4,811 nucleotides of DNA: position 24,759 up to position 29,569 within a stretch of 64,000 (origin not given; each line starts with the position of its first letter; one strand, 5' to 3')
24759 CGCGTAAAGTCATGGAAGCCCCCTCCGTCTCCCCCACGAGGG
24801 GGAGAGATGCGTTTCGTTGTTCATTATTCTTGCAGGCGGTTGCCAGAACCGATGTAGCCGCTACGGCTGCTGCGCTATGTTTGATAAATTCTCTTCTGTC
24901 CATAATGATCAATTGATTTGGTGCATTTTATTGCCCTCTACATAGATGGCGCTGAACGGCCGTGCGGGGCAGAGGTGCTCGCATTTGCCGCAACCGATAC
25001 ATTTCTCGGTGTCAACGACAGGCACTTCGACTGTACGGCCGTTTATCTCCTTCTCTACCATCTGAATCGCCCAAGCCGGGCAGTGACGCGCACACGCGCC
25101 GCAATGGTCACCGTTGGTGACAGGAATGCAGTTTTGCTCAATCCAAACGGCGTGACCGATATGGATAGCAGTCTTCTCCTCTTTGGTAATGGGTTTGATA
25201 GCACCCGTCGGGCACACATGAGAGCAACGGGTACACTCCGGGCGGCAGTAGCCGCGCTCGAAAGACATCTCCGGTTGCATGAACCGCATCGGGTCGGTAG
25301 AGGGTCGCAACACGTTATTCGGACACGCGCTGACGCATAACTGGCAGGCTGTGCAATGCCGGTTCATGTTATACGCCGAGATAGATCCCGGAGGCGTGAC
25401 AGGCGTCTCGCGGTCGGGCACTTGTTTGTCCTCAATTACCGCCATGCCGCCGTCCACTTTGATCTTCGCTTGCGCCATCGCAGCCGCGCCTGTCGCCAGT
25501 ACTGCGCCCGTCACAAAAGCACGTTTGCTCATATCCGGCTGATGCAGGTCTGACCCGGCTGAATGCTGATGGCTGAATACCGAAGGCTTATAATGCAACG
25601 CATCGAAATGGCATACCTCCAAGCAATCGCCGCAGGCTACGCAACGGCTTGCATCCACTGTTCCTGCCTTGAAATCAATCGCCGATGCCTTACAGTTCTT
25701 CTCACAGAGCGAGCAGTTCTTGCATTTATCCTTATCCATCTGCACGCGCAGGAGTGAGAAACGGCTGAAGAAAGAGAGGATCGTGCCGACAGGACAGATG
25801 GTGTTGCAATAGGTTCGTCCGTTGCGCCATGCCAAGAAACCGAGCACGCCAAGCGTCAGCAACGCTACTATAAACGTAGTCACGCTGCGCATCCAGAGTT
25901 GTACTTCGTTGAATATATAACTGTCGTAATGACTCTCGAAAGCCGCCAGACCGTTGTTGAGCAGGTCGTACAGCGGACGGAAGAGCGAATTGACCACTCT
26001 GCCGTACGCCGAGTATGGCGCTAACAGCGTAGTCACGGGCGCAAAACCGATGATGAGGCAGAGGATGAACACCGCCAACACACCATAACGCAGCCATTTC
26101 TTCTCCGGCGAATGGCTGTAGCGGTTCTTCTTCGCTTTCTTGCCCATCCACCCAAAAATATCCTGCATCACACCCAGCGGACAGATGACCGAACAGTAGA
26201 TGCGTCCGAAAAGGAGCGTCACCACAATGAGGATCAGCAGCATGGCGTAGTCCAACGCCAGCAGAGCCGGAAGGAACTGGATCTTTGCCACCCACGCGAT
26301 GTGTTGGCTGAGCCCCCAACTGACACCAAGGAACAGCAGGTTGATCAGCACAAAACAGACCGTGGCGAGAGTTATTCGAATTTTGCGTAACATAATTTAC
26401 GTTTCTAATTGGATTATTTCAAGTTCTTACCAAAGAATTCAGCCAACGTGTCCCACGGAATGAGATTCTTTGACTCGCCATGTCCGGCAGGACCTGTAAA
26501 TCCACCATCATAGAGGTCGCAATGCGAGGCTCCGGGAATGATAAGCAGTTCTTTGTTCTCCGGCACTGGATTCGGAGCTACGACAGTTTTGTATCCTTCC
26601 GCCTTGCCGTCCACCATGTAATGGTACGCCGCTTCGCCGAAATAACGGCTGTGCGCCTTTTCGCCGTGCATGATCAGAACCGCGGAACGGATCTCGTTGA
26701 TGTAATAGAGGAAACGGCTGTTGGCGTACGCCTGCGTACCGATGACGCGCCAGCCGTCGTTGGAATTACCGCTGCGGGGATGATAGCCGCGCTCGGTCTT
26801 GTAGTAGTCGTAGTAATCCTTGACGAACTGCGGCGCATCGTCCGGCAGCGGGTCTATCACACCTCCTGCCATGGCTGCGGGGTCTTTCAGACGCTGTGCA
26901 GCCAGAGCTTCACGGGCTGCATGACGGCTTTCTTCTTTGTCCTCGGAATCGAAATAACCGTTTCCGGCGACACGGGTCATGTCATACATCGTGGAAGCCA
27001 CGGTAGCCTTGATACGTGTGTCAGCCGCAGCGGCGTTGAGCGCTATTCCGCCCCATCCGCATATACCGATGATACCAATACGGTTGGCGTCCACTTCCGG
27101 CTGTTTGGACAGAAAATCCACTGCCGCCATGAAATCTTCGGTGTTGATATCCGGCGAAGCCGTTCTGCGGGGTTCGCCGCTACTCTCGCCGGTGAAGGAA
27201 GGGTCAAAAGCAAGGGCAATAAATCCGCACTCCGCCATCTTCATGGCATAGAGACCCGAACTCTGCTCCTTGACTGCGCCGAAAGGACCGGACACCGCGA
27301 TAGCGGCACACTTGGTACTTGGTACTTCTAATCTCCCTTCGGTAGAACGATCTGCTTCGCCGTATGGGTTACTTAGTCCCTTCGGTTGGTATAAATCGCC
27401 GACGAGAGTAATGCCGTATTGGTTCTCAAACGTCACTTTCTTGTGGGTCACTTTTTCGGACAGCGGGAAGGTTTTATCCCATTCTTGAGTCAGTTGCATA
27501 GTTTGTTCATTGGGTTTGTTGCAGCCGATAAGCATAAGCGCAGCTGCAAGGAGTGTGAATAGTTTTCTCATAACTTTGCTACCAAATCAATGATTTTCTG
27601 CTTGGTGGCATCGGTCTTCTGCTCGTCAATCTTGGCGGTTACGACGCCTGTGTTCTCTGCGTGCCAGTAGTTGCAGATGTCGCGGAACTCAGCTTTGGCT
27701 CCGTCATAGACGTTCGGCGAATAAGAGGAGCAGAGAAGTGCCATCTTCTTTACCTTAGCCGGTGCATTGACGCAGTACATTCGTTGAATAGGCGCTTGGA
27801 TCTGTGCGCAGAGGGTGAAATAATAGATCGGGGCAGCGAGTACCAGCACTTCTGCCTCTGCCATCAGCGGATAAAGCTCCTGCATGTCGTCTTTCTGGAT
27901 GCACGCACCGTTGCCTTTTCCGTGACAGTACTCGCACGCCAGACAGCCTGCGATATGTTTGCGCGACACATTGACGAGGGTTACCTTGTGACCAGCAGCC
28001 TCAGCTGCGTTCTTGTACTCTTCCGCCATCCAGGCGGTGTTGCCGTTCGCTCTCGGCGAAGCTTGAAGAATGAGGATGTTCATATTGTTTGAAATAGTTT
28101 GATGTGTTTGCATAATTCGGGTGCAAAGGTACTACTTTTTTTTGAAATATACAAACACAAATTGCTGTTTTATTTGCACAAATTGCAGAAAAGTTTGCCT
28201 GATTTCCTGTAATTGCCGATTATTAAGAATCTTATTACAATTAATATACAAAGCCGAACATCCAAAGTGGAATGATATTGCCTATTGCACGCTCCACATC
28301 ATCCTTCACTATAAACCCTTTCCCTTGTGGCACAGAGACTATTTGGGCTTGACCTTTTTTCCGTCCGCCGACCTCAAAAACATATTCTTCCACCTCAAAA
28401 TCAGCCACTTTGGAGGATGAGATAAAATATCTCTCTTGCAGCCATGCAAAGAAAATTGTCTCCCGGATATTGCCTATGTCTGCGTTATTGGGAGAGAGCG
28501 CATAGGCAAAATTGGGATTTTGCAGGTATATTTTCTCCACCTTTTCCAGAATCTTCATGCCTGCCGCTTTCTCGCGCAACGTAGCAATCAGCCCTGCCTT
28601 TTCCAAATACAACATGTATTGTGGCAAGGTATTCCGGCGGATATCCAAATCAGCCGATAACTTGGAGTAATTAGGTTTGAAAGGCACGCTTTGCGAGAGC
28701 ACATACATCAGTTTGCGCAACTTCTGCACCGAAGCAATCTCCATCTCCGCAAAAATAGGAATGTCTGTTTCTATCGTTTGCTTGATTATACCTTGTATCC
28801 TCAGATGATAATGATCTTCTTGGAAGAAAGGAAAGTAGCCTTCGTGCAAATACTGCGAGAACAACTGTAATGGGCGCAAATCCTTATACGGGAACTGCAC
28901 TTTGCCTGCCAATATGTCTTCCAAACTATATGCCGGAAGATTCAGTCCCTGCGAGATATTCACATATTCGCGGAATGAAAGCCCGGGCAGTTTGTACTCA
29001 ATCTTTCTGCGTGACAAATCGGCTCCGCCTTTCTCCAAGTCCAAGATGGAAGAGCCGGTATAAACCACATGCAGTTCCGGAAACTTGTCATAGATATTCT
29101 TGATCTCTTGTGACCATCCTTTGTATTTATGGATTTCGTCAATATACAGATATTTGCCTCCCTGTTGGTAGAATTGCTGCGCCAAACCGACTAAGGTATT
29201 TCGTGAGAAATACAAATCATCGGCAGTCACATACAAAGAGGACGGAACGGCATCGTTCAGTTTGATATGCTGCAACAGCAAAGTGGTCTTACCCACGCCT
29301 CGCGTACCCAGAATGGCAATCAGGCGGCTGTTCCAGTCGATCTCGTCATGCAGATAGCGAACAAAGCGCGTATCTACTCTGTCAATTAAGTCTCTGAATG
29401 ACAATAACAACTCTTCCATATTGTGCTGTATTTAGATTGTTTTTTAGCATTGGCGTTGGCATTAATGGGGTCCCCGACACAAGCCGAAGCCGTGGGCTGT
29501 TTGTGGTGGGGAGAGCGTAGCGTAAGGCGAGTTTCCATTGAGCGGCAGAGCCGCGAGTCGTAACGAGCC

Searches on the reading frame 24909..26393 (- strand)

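Call 72: search_protein_families(library=pfam, proteins=[window:24909-26393:-], max_evalue=0.00001)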
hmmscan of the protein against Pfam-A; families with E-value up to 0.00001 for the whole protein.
window:24909-26393:- (494 aa): 12 families
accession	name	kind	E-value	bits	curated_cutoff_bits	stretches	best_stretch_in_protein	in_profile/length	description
PF12838.12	Fer4_7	-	8.7e-23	81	27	2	430-477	4-50/52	4Fe-4S dicluster domain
PF00037.32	Fer4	-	1.3e-22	79.1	21.1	1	458-477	1-20/24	4Fe-4S binding domain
PF12837.12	Fer4_6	-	2.5e-19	68.7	25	0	457-477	1-21/24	4Fe-4S binding domain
PF12801.12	Fer4_5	-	3.1e-17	62.7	22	1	50-89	7-47/48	4Fe-4S binding domain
PF13187.11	Fer4_9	-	3.2e-16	59.5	27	2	430-477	4-49/52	4Fe-4S dicluster domain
PF14697.11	Fer4_21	-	1.9e-15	57.2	35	0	459-493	2-36/59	4Fe-4S dicluster domain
PF13484.11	Fer4_16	-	4.4e-15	56.6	30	0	346-365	1-20/66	4Fe-4S double cluster binding domain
PF13237.11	Fer4_10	-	1.8e-13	50.6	25.5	0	430-476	11-53/53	4Fe-4S dicluster domain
PF12797.12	Fer4_2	-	5e-13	48.5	24.5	1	457-477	2-22/22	4Fe-4S binding domain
PF25160.1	LdpA_Fe-S-bd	-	1e-11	44.8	27.6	0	434-478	9-41/49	LdpA Fe-S cluster-binding domain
PF13183.11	Fer4_8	-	3.8e-09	37.4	27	1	248-361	2-68/68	4Fe-4S dicluster domain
PF12798.12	Fer4_3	-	1.5e-06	29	27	0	465-476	1-12/15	4Fe-4S binding domain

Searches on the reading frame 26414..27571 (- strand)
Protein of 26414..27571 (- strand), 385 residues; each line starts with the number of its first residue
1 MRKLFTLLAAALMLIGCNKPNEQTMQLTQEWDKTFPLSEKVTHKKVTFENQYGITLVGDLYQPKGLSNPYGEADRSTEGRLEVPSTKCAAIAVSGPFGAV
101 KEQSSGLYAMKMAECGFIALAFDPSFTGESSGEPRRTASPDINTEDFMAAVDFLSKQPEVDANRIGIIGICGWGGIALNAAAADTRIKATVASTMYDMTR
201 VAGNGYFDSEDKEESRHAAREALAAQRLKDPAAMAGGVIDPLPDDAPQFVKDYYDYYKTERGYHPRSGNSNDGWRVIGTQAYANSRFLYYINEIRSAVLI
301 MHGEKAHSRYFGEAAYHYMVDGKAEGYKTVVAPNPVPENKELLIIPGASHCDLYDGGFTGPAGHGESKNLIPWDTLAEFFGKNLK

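Call 72: search_protein_families(library=pfam, proteins=[window:26414-27571:-], max_evalue=0.00001)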
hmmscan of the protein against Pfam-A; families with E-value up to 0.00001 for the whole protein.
window:26414-27571:- (385 aa): 1 family
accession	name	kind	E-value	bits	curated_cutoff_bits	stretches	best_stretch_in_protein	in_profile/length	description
PF01738.24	DLH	-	1e-06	28.9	21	1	140-192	74-126/217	Dienelactone hydrolase family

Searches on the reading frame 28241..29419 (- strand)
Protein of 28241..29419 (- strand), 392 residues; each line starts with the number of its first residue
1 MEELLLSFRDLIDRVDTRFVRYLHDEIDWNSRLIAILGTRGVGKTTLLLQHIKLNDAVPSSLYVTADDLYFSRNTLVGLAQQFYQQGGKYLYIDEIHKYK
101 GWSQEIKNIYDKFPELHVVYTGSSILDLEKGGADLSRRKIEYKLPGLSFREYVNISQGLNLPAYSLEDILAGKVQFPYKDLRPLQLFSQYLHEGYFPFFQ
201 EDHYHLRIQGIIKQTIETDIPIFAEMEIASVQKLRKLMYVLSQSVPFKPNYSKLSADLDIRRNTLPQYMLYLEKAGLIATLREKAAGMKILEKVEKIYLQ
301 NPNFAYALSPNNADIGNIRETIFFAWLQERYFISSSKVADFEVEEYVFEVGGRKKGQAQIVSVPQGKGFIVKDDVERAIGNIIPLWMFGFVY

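Call 72: search_protein_families(library=pfam, proteins=[window:28241-29419:-], max_evalue=0.00001)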
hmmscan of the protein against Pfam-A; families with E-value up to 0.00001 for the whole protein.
window:28241-29419:- (392 aa): 2 families
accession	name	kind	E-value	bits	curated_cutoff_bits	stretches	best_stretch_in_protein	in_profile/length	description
PF13173.12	AAA_14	-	1.1e-27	97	27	1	31-152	2-128/129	AAA domain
PF13635.12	DUF4143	-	3.6e-06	27.2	28.1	1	227-313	9-96/160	Domain of unknown function (DUF4143)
